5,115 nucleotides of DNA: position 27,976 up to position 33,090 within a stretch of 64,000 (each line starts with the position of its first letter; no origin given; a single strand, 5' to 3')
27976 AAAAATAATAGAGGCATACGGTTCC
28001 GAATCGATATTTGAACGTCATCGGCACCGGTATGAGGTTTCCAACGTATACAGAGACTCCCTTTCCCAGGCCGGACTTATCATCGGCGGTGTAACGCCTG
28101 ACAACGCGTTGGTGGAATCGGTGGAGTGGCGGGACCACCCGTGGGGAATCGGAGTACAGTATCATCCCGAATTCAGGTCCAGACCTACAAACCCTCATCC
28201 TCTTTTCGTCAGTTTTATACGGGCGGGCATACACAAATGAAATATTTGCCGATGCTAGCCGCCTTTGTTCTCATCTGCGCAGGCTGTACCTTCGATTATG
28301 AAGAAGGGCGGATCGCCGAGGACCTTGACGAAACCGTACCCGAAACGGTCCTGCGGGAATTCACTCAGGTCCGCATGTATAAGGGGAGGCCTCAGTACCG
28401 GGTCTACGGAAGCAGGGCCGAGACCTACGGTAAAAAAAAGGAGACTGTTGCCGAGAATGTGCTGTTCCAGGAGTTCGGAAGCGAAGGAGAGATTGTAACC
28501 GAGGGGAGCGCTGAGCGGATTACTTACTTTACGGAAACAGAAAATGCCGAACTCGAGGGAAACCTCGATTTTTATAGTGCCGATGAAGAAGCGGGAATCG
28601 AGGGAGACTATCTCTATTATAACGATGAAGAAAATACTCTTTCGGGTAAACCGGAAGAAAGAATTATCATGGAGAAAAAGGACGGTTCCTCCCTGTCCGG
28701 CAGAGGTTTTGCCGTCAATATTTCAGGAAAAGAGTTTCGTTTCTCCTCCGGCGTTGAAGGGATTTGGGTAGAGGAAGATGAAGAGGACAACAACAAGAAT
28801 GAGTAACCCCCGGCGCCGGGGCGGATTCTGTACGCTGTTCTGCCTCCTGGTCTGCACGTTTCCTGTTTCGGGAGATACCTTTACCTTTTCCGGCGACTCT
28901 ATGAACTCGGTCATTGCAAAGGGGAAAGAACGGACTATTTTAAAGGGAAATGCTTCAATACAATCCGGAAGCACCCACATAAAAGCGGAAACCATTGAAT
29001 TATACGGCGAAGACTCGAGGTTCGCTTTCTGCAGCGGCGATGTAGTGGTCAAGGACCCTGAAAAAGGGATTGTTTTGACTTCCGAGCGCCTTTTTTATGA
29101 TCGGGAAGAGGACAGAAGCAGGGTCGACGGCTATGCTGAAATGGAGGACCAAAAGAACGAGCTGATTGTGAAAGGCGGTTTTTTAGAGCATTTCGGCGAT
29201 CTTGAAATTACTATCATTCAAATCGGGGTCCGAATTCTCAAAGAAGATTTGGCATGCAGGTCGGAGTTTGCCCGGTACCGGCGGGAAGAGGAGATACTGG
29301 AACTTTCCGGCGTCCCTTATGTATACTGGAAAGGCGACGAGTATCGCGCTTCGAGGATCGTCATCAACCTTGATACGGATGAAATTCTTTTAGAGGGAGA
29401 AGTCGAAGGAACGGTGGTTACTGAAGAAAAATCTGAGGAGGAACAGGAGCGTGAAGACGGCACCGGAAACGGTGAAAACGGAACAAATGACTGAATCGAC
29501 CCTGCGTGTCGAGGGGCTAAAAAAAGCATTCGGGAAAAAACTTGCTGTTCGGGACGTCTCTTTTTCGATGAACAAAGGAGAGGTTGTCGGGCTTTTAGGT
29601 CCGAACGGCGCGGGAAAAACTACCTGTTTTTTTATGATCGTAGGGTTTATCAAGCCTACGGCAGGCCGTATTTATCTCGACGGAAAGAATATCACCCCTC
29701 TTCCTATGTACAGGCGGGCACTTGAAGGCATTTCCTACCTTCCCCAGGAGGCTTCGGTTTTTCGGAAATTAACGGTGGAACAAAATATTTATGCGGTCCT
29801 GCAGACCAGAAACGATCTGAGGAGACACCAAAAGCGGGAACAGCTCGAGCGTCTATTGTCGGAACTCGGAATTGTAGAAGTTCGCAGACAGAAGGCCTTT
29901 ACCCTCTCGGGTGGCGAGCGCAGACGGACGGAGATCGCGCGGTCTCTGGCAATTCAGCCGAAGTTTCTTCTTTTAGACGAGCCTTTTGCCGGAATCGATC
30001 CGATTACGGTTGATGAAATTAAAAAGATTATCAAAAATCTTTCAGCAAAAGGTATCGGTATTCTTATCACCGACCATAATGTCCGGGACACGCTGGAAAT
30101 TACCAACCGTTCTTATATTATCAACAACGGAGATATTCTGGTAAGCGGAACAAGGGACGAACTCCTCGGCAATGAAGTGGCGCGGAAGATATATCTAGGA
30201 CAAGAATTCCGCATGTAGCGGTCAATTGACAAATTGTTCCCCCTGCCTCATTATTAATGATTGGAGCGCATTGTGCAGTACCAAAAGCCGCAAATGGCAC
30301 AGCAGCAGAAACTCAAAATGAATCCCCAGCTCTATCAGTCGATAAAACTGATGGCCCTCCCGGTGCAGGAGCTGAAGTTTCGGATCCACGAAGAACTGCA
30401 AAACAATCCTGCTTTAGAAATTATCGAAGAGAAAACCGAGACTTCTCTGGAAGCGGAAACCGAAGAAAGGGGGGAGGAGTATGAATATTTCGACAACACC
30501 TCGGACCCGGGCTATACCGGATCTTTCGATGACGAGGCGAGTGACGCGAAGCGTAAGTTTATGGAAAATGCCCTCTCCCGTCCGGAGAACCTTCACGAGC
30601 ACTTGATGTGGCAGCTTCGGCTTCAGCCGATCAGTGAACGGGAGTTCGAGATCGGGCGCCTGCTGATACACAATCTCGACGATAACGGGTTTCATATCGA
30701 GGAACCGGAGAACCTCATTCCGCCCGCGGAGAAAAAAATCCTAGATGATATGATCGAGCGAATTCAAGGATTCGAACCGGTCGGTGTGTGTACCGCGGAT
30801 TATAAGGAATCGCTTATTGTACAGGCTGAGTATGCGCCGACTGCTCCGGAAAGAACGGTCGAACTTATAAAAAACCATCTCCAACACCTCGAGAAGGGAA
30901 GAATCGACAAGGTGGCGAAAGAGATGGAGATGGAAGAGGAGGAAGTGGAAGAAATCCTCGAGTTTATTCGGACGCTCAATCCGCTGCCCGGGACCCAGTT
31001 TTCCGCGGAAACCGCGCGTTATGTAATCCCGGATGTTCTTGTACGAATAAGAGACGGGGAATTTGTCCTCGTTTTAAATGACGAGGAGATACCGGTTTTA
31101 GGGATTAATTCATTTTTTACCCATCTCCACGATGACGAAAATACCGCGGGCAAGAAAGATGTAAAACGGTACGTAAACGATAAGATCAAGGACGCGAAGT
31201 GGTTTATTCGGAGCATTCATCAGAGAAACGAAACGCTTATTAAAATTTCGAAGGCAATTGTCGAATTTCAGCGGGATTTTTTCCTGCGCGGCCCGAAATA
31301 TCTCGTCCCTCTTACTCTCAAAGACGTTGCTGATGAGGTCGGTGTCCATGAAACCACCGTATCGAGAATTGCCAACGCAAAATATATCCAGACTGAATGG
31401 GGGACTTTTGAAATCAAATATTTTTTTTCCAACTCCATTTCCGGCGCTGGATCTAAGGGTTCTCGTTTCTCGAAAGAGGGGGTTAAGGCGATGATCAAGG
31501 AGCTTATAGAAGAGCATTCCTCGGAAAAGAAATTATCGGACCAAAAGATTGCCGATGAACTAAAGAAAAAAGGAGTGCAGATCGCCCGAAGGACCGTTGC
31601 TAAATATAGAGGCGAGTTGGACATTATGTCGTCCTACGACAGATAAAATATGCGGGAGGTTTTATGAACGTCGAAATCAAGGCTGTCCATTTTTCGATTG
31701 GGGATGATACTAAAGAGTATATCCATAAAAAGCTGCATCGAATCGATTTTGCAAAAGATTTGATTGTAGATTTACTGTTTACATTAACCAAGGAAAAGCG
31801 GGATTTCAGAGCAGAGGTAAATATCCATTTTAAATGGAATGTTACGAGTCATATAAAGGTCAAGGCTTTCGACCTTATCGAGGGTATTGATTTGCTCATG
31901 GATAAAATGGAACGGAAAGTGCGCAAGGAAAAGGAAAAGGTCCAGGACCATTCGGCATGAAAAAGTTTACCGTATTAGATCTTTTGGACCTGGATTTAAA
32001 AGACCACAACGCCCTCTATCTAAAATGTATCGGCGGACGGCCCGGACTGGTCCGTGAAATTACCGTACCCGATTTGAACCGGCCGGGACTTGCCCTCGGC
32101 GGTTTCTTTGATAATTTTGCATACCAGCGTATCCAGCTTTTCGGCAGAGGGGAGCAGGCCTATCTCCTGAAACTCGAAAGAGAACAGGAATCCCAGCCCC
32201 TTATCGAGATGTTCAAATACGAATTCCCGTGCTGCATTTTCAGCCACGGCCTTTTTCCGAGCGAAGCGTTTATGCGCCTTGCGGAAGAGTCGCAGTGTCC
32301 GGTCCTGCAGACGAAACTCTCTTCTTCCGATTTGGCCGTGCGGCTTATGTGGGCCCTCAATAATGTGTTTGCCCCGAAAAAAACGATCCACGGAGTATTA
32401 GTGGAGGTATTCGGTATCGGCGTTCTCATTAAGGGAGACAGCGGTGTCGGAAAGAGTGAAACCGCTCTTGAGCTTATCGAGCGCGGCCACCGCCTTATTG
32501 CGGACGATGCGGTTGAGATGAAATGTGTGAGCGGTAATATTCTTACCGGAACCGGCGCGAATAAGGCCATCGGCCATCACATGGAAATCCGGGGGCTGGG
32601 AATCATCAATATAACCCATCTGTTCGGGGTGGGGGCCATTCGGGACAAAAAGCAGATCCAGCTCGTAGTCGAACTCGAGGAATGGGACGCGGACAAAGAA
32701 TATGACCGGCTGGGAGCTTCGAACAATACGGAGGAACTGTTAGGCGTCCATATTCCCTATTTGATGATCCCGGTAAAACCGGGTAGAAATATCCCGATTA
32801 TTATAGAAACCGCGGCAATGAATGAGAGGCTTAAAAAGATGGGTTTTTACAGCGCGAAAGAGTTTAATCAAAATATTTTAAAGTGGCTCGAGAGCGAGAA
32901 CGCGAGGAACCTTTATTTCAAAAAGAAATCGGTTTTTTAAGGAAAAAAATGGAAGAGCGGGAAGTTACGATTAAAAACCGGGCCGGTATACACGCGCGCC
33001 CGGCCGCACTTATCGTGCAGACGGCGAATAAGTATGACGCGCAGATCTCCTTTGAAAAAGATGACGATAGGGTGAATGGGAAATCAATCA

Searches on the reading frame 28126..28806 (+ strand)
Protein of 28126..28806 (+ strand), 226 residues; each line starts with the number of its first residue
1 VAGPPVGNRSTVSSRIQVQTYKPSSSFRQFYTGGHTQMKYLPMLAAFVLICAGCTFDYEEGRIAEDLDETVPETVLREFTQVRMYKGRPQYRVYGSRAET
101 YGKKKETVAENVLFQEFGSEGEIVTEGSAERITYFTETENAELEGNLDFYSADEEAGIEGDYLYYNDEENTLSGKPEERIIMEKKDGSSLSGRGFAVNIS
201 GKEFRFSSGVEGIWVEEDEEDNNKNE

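Call 31: search_protein_families(library=pfam, proteins=[window:28126-28806:+], max_evalue=0.00001)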
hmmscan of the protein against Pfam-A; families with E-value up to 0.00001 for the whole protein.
window:28126-28806:+ (226 aa): 1 family
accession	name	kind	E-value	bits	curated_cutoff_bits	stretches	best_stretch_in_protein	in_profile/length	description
PF06835.18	LptC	-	4e-06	27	21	1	43-212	2-172/175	Lipopolysaccharide-assembly, LptC-related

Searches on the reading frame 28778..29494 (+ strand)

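Call 31: search_protein_families(library=pfam, proteins=[window:28778-29494:+], max_evalue=0.00001)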
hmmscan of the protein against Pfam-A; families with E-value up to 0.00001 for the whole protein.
window:28778-29494:+ (238 aa): 1 family
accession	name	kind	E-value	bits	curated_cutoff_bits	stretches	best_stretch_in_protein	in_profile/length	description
PF03968.19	LptD_N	-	4.2e-07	30.6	20.4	0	43-201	6-112/113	LptA/(LptD N-terminal domain) LPS transport protein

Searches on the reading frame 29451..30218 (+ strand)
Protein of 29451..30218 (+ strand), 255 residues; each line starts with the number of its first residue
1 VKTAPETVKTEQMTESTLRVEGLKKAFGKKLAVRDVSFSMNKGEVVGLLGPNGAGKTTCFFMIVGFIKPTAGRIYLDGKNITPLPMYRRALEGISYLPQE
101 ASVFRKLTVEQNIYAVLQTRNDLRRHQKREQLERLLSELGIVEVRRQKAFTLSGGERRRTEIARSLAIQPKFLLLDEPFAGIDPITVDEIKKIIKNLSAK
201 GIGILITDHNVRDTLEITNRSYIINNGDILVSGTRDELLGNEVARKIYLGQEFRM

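Call 31: search_protein_families(library=pfam, proteins=[window:29451-30218:+], max_evalue=0.00001)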
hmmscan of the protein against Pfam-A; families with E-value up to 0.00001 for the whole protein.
window:29451-30218:+ (255 aa): 1 family
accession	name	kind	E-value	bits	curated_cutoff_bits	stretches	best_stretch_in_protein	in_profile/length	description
PF00005.33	ABC_tran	-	5e-37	128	25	1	34-180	2-137/137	ABC transporter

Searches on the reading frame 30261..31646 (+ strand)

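Call 31: search_protein_families(library=pfam, proteins=[window:30261-31646:+], max_evalue=0.00001)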
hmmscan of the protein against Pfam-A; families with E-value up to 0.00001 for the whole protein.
window:30261-31646:+ (461 aa): 3 families
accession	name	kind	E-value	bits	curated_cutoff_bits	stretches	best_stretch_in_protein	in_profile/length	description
PF04552.19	Sigma54_DBD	-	7.3e-58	195.3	22.8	1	303-461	2-158/160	Sigma-54, DNA binding domain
PF04963.19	Sigma54_CBD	-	7.5e-52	176.2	22.9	1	101-285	2-184/185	Sigma-54 factor, core binding domain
PF00309.25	Sigma54_AID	-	2.7e-13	50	23.8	1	11-54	3-46/46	Sigma-54 factor, Activator interacting domain (AID)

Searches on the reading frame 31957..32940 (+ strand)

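Call 31: search_protein_families(library=pfam, proteins=[window:31957-32940:+], max_evalue=0.00001)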
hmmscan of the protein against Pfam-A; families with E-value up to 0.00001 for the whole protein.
window:31957-32940:+ (327 aa): 2 families
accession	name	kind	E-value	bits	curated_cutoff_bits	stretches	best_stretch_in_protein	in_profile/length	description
PF07475.17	Hpr_kinase_C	-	1e-70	237.2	33.3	1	138-306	3-170/171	HPr Serine kinase C-terminal domain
PF02603.21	Hpr_kinase_N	-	2e-32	112.3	24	1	16-131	8-122/125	HPr Serine kinase N terminus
